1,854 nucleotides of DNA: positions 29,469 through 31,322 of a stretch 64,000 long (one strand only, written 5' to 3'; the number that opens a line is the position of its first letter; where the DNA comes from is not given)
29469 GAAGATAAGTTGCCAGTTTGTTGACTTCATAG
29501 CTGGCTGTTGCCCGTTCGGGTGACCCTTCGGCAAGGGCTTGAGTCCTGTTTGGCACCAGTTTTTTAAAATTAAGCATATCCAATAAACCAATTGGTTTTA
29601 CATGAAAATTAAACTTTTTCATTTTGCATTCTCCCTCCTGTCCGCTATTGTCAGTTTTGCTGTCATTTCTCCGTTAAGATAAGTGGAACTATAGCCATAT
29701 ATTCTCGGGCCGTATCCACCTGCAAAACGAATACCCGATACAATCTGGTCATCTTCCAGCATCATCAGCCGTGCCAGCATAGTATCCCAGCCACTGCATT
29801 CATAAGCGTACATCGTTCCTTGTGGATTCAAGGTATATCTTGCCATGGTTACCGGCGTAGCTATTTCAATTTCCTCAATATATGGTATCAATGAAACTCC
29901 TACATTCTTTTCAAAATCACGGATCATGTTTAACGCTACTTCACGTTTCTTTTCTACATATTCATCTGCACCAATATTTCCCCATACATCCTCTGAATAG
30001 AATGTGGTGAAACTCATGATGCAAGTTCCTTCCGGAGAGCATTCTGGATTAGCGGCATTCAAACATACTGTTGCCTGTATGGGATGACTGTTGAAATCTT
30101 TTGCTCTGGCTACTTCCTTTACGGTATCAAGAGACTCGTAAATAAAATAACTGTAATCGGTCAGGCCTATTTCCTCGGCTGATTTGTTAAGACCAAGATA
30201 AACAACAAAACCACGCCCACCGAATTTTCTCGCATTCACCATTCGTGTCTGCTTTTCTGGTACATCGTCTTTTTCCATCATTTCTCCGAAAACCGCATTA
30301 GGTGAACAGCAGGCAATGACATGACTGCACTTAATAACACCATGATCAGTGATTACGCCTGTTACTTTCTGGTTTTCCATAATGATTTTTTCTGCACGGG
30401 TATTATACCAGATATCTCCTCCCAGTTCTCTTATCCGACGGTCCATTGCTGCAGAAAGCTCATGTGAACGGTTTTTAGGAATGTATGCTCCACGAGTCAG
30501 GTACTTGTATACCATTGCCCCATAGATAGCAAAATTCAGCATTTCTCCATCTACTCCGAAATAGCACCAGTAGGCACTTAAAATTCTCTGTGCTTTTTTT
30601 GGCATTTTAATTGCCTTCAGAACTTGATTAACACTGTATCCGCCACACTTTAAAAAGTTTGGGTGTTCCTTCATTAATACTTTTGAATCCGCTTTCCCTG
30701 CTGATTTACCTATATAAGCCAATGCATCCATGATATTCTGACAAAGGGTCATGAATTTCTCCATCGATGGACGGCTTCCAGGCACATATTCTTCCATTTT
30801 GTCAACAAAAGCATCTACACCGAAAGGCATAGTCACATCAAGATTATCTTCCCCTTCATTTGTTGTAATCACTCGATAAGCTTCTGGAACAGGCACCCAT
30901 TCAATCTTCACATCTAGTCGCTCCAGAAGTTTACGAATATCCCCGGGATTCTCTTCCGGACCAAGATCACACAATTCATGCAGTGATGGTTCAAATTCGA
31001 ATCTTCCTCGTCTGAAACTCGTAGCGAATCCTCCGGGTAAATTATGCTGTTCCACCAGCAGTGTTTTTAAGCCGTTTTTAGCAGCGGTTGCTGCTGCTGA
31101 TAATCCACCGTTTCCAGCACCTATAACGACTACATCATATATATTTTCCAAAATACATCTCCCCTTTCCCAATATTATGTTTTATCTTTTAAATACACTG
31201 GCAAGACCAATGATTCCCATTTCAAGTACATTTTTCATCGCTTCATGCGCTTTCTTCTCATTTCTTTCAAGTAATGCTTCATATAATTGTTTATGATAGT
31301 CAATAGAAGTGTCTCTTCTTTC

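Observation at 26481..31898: GntR-controlled operon: CrtI-like FAD oxidoreductase, FNR/[2Fe-2S] reductase and a hydrolase-membrane fusion, with no known pathway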

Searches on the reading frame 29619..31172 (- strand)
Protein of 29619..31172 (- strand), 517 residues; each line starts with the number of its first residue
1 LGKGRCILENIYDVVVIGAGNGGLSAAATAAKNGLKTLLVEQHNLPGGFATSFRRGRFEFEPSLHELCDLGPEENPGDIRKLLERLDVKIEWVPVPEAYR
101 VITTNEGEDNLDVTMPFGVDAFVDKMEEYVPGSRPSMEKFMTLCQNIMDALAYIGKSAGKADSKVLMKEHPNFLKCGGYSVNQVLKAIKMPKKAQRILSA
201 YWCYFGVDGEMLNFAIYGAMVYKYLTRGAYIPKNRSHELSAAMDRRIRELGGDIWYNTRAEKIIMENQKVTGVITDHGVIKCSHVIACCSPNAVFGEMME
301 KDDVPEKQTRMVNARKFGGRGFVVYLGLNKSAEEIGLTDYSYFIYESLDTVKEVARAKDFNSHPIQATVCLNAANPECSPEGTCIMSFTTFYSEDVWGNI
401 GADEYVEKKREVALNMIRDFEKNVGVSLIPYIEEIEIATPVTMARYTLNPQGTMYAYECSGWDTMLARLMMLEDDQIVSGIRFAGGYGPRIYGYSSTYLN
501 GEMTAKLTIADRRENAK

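Call 3: search_protein_families(library=pfam, proteins=[window:29619-31172:-], max_evalue=0.01)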
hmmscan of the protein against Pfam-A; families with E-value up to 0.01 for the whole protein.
window:29619-31172:- (517 aa): 14 families
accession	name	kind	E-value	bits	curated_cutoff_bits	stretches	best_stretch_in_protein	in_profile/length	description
PF12831.13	FAD_oxidored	-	9.6e-14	51.9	27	1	13-52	1-40/416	FAD dependent oxidoreductase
PF01266.30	DAO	-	2.4e-13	50.8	27.9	1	13-303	1-217/353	FAD dependent oxidoreductase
PF00890.30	FAD_binding_2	-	4.5e-13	49.6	20.4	1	13-56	1-43/414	FAD binding domain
PF01946.23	Thi4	-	1.9e-10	40.8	26.2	1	12-48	18-55/235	Thi4 family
PF13450.12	NAD_binding_8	-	2.8e-09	37.6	21.9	1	16-69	1-54/68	NAD(P)-binding Rossmann-like domain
PF07992.20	Pyr_redox_2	-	3.9e-09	36.8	26.1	1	12-47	1-37/291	Pyridine nucleotide-disulphide oxidoreductase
PF01593.30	Amino_oxidase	-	2.1e-08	34.3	19.8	1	23-319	3-283/443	Flavin containing amine oxidoreductase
PF03486.20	HI0933_like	-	6.1e-08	32.8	50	1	13-47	2-36/244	HI0933-like protein Rossmann domain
PF01134.28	GIDA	-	1.8e-06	27.7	22.1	1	13-43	1-31/391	Glucose inhibited division protein A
PF00070.33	Pyr_redox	-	2e-05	25.4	22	0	14-44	2-32/82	Pyridine nucleotide-disulphide oxidoreductase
PF01494.25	FAD_binding_3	-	0.0001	22.1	22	1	12-44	2-34/349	FAD binding domain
PF05834.18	Lycopene_cycl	-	0.0003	20.4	23.4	0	13-42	1-32/380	Lycopene cyclase protein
PF13738.12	Pyr_redox_3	-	0.0038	17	30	0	15-45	1-32/305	Pyridine nucleotide-disulphide oxidoreductase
PF00996.24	GDI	-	0.0044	16.1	23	0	232-291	226-284/436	GDP dissociation inhibitor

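Call 4: search_protein_families(library=ncbifam, proteins=[window:29619-31172:-], max_evalue=0.01)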
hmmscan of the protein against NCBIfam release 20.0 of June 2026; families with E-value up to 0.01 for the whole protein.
window:29619-31172:- (517 aa): 89 families (the best 25 are shown)
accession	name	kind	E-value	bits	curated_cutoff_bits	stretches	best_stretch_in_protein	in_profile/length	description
TIGR02730.1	carot_isom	equivalog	1.6e-28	99.9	586.9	1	12-454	1-437/493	carotenoid isomerase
TIGR02733.1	desat_CrtD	equivalog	8.7e-25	87.3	549.7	2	13-146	3-127/492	C-3',4' desaturase CrtD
NF058655.1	CrtID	equivalog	1.5e-22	80.1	640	1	14-386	1-367/478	bifunctional phytoene desaturase/3,4-desaturase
TIGR02734.1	crtI_fam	subfamily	4.8e-21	75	238.1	1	14-384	1-368/504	phytoene desaturase family protein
NF045637.1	carotdesatCrtDProt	equivalog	4.2e-17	61.9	580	2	221-486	206-460/485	1-hydroxycarotenoid 3,4-desaturase CrtD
NF042421.1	hydcarot_desat_CrtD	equivalog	8.1e-14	50.9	500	1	14-456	4-433/487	1-hydroxycarotenoid 3,4-desaturase CrtD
NF005560.0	PRK07233.1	equivalog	5.2e-13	48.6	252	2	13-93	2-79/435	hypothetical protein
NF045689.1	BCarotKetCrtO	equivalog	7.6e-12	44.6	1000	2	11-52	3-44/563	beta-carotene ketolase CrtO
NF006130.0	PRK08274.1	equivalog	3.2e-10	39.4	369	1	11-49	5-45/467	FAD-dependent tricarballylate dehydrogenase TcuA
TIGR03467.1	HpnE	equivalog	5.7e-10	39.1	283.05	1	14-58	1-45/430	hydroxysqualene dehydroxylase HpnE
NF005882.1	PRK07843.1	equivalog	6.7e-10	38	788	1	12-51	2-41/547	3-oxosteroid 1-dehydrogenase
NF004789.0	PRK06134.1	subfamily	1.2e-09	37.4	747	1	10-50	11-51/581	FAD-dependent oxidoreductase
TIGR02032.1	GG-red-SF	subfamily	5.1e-09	36.2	158.8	1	12-47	1-36/297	geranylgeranyl reductase family protein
NF009477.0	PRK12843.1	equivalog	1.2e-08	33.9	758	1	10-50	15-55/578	FAD-dependent oxidoreductase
NF009478.0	PRK12844.1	equivalog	1.3e-08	33.7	789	1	10-49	7-46/559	3-ketosteroid-delta-1-dehydrogenase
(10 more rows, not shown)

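Call 7: find_homologous_proteins(query=window:29619-31154:-, max_evalue=1e-10)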
Query window:29619-31154:- (511 aa): 3597 proteins with E <= 1e-10 among 8000 candidates; the best 120 are listed.
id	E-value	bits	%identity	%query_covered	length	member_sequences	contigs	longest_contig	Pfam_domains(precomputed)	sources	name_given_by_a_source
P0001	0.0e+0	1180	100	100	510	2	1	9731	PF01946.24,PF01266.31,PF01593.31,PF13450.13,PF00890.31,PF07992.21,PF00070.34,PF03486.21,PF01134.29,PF12831.14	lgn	-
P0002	4.3e-297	1004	83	100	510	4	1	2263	PF01946.24,PF01266.31,PF01593.31,PF13450.13,PF00890.31,PF07992.21,PF03486.21,PF01134.29,PF12831.14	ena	-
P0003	8.9e-295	996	82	99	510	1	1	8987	PF01946.24,PF01266.31,PF01593.31,PF13450.13,PF00890.31,PF07992.21,PF03486.21,PF01134.29,PF01494.26,PF12831.14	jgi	-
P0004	2.4e-294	995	82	100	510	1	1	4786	PF01946.24,PF01266.31,PF01593.31,PF13450.13,PF00890.31,PF07992.21,PF00070.34,PF03486.21,PF01134.29,PF12831.14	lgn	-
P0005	1.3e-288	976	81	100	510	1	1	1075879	PF01946.24,PF01266.31,PF01593.31,PF13450.13,PF00890.31,PF07992.21,PF03486.21,PF12831.14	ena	-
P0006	2.0e-288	975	80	100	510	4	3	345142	PF01946.24,PF01266.31,PF01593.31,PF13450.13,PF00890.31,PF07992.21,PF03486.21,PF01134.29,PF12831.14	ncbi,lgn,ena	-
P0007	5.2e-287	971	79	100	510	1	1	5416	PF01946.24,PF01266.31,PF01593.31,PF13450.13,PF00890.31,PF07992.21,PF03486.21,PF01134.29,PF12831.14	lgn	-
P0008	1.8e-286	969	80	100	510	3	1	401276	PF01946.24,PF01266.31,PF01593.31,PF13450.13,PF00890.31,PF07992.21,PF03486.21,PF01134.29,PF12831.14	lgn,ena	-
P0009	3.4e-281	952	79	100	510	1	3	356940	PF01946.24,PF01266.31,PF01593.31,PF13450.13,PF00890.31,PF03486.21,PF01134.29,PF12831.14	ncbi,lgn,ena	-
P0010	3.0e-280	948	79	100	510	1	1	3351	PF01946.24,PF01266.31,PF01593.31,PF13450.13,PF00890.31,PF07992.21,PF00070.34,PF03486.21,PF01134.29,PF12831.14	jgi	-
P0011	9.3e-278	940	77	100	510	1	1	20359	PF01946.24,PF01266.31,PF01593.31,PF13450.13,PF00890.31,PF07992.21,PF03486.21,PF12831.14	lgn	-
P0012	6.0e-277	938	78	100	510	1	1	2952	PF01946.24,PF01266.31,PF01593.31,PF13450.13,PF00890.31,PF07992.21,PF03486.21,PF12831.14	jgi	-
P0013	7.9e-277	937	77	100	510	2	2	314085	PF01946.24,PF01266.31,PF01593.31,PF13450.13,PF00890.31,PF07992.21,PF00070.34,PF03486.21,PF01134.29,PF01494.26,PF12831.14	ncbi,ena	-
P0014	7.7e-276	934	79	99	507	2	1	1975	PF01946.24,PF01266.31,PF13450.13,PF00890.31,PF01134.29,PF12831.14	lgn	-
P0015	1.9e-274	929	75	100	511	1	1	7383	PF01946.24,PF01266.31,PF01593.31,PF13450.13,PF00890.31,PF07992.21,PF00070.34,PF03486.21,PF01134.29,PF12831.14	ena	-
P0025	1.4e-260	883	73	99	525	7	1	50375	PF01946.24,PF01266.31,PF01593.31,PF13450.13,PF00890.31,PF00070.34,PF03486.21,PF12831.14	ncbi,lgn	-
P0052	1.5e-187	643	56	99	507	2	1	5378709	PF01946.24,PF01266.31,PF01593.31,PF13450.13,PF00890.31,PF07992.21,PF03486.21,PF01134.29,PF12831.14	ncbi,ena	-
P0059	3.0e-181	622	53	99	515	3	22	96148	PF01946.24,PF01266.31,PF01593.31,PF13450.13,PF00890.31,PF07992.21,PF00070.34,PF03486.21,PF01134.29,PF12831.14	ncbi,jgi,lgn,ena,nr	ncbi:MAG: Phytoene desaturase (neurosporene-forming) [Firmicutes bacterium ADurb.Bin080]|jgi:phytoen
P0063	1.9e-180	619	55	98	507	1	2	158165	PF01266.31,PF01593.31,PF13450.13,PF00890.31,PF07992.21,PF00070.34,PF03486.21,PF12831.14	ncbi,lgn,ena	-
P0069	1.5e-179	616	54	98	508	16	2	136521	PF01266.31,PF01593.31,PF13450.13,PF00890.31,PF07992.21,PF03486.21,PF12831.14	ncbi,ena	-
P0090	7.8e-178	611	54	98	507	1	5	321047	PF01266.31,PF01593.31,PF13450.13,PF00890.31,PF07992.21,PF00070.34,PF03486.21,PF12831.14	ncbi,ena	-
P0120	4.6e-176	605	54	98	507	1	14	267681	PF01266.31,PF01593.31,PF13450.13,PF00890.31,PF07992.21,PF00070.34,PF03486.21,PF12831.14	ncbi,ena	-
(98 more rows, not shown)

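Call 9: find_related_loci(query=A1, collection=genome_contigs, flank=10000)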
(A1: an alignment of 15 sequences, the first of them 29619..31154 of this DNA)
Query A1 (511 aa) in genome_contigs; peptide patterns used: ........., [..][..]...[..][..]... (x = any residue, [..] = any of these).
600 stretches matched a pattern (row limit reached: there are more); 591 encode a relative of the query (tblastn E <= 1e-3); the best 80 are kept; 80 distinct loci.
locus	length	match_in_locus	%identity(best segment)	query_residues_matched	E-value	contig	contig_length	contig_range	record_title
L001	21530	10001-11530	81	2-511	0e+0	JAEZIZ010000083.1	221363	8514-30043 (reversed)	MAG: Bacillota bacterium isolate OH_CDB_211 k127_1223899, whole genome shotgun sequence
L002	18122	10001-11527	73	1-508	0e+0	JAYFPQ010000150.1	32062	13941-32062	MAG: Christensenella sp. isolate CA_127_R1 c_CA_000000058738, whole genome shotgun sequence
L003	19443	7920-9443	59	2-508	0e+0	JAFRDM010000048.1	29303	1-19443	MAG: Oscillospiraceae bacterium isolate RGIG2396 Goat_Ileum-4__c195476, whole genome shotgun sequence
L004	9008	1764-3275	55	6-508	0e+0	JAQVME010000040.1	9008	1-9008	MAG: Clostridia bacterium isolate STF1_126 NODE_25832_length_9008_cov_3.243779_Sandtown_F1, whole genome shotgun sequenc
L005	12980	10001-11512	55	6-508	0e+0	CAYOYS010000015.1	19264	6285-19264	MAG TPA_asm: uncultured Christensenellaceae bacterium isolate binchicken_co59_153 genome assembly, contig: NODE_6103_len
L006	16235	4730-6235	55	6-508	0e+0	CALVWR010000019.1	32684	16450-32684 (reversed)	MAG: uncultured Clostridia bacterium isolate BRZ_DS__bin31 genome assembly, contig: BRZ_DS__NODE_1515_length_32684_cov_8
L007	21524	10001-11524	54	6-511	0e+0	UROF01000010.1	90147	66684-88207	uncultured Clostridiales bacterium isolate UMGS1188 genome assembly, contig: NODE_63_length_90147_cov_11.449196, whole g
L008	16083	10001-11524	54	6-511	0e+0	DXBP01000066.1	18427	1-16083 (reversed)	MAG TPA_asm: Candidatus Gemmiger excrementigallinarum isolate ChiSxjej1B13-11774 ChiSxjej1B13M5__C445557_L18427_SAMN0800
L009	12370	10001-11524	53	6-511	0e+0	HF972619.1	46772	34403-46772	Clostridium sp. CAG:1013 genomic scaffold, scf95, whole genome shotgun sequence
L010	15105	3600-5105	55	4-505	0e+0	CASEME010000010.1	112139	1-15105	uncultured Eubacteriales bacterium isolate CO.B60.metabat-bins.68 genome assembly, contig: CO.B60.metabat-bins.68.fa_k14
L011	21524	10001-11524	53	6-511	0e+0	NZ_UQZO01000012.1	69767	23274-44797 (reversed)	Uncultured Subdoligranulum sp. isolate UMGS795, whole genome shotgun sequence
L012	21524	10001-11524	54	6-511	0e+0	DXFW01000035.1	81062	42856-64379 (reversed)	MAG TPA_asm: Candidatus Allofournierella pullicola isolate 2239 ChiHcec35__C212939_L81062_SAMN08010215, whole genome sho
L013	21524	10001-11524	53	6-511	0e+0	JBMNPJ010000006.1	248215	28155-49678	MAG: Massiliimalia sp. isolate SBF912SR2HQ0036 scaffold_64_c2, whole genome shotgun sequence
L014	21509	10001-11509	55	6-508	0e+0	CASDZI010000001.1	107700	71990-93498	uncultured Christensenella sp. isolate A15_L4_384384_idba_bin.61 genome assembly, contig: A15_L4_384384_idba_bin.61.fa_s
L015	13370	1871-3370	54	4-505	0e+0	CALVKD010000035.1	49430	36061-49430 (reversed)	MAG: uncultured Bacilli bacterium isolate E04__bin42 genome assembly, contig: E04__k127_4754492, whole genome shotgun se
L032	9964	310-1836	52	6-508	2e-177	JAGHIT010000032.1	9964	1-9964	MAG: Clostridia bacterium isolate MAG.400 k127_334378, whole genome shotgun sequence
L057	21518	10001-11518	52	6-508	3e-166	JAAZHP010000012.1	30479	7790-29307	MAG: Bacillota bacterium isolate AS15tlH2ME_45 5635_AS15, whole genome shotgun sequence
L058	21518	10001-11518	48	6-508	1e-165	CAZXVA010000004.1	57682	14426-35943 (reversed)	MAG TPA_asm: uncultured Oscillospiraceae bacterium isolate SRP350583_co3_247 genome assembly, contig: NODE_434_length_57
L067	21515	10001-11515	49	2-505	2e-162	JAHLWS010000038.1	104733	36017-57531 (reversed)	MAG: Promethearchaeota archaeon isolate 33X4 k141_37326, whole genome shotgun sequence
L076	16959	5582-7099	47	6-508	1e-160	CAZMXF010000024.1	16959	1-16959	MAG TPA_asm: uncultured Oscillospiraceae bacterium isolate SRP278969_co1_70 genome assembly, contig: NODE_4268_length_16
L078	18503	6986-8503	47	6-508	2e-160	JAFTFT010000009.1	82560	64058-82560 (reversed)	MAG: Oscillospiraceae bacterium isolate RGIG3778 Roe_deer_Abomasum-4__c877, whole genome shotgun sequence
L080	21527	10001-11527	47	7-511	7e-160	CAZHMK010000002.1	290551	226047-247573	MAG TPA_asm: uncultured Eubacteriaceae bacterium isolate SRP241341_co1_246 genome assembly, contig: NODE_22_length_29055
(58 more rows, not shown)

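Call 11: search_solved_structures(query=A1, max_evalue=0.001)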
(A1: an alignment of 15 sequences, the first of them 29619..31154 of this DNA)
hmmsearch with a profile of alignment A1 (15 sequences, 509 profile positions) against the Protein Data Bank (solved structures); distinct sequences matched with E-value up to 0.001: 113 (the best 60 are shown).
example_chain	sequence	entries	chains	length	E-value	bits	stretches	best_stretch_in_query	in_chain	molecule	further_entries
4dgk_A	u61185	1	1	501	9.1e-18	67.5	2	220-328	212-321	Phytoene dehydrogenase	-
4rep_A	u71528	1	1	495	2.8e-17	65.9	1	6-485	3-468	Gamma-carotene desaturase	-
2i0z_A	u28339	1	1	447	1e-10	44.2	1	3-38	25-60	NAD(FAD)-utilizing dehydrogenases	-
3ii4_A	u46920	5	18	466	3.7e-08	35.8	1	3-35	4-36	Dihydrolipoyl dehydrogenase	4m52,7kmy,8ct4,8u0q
2a8x_A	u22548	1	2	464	5.1e-08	35.3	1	3-35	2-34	Dihydrolipoyl dehydrogenase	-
3ka7_A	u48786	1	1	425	8.9e-08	34.5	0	216-283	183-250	Oxidoreductase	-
7cyx_A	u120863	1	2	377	1.5e-07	33.7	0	229-279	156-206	Glycine oxidase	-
7koe_C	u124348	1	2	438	1.8e-07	33.5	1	1-41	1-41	Electron transfer flavoprotein-quinone oxidoreductase FixC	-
3nlc_A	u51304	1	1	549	2.9e-07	32.8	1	234-284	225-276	Uncharacterized protein VP0956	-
5i39_A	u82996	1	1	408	3.8e-07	32.5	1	3-46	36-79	L-amino acid deaminase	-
5hxw_A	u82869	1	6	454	5e-07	32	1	3-46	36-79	L-amino acid deaminase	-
1y56_B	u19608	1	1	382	5.2e-07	32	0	229-283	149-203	sarcosine oxidase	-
1d4c_A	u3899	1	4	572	1.8e-06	30.3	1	3-42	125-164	FLAVOCYTOCHROME C FUMARATE REDUCTASE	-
1d4d_A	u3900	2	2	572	2e-06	30.1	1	3-42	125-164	FLAVOCYTOCHROME C FUMARATE REDUCTASE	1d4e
2gag_B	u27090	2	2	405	2.7e-06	29.6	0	228-290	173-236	heterotetrameric sarcosine oxidase beta-subunit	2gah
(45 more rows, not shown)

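Call 36: search_protein_families(library=pfam, alignment_id=A3, max_evalue=0.00001)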
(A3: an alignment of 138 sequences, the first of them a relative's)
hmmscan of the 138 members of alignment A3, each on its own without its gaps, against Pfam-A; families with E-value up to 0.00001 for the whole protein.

A. member 1, L001:6379-7092:+ (238 aa): 3 families
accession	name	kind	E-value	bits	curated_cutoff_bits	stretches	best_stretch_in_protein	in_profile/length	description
PF07729.17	FCD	-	1.9e-25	90.1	24.3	1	107-223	2-121/125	FCD domain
PF00392.27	GntR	-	5.3e-18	64.9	27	1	14-76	2-64/64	Bacterial regulatory proteins, gntR family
PF07840.17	FadR_C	-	1.1e-12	48.5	23.6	1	77-222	1-142/164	FadR C-terminal domain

B. families by the number of members that match (of 138 scanned): 120 families (the first 25 are shown)
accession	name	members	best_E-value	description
PF00440.29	TetR_N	10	2.9e-09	Bacterial regulatory proteins, tetR family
PF07729.17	FCD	5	5.1e-29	FCD domain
PF00392.27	GntR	5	5e-18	Bacterial regulatory proteins, gntR family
PF07840.17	FadR_C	5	6.2e-14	FadR C-terminal domain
PF04055.27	Radical_SAM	4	6.9e-19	Radical SAM superfamily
PF00037.32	Fer4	4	2e-12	4Fe-4S binding domain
PF12838.12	Fer4_7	4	6.5e-12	4Fe-4S dicluster domain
PF12837.12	Fer4_6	4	4.9e-11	4Fe-4S binding domain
PF13305.11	TetR_C_33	4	4.6e-07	Tetracyclin repressor-like, C-terminal domain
PF21694.2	DNA_pol3_delta_C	3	2e-15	DNA polymerase III delta subunit, C-terminal domain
PF13353.11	Fer4_12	3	2.3e-14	4Fe-4S single cluster domain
PF13237.11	Fer4_10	3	3e-08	4Fe-4S dicluster domain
PF13484.11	Fer4_16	3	1.5e-07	4Fe-4S double cluster binding domain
PF00501.34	AMP-binding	2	6.3e-87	AMP-binding enzyme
PF02901.20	PFL-like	2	2.9e-55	Pyruvate formate lyase-like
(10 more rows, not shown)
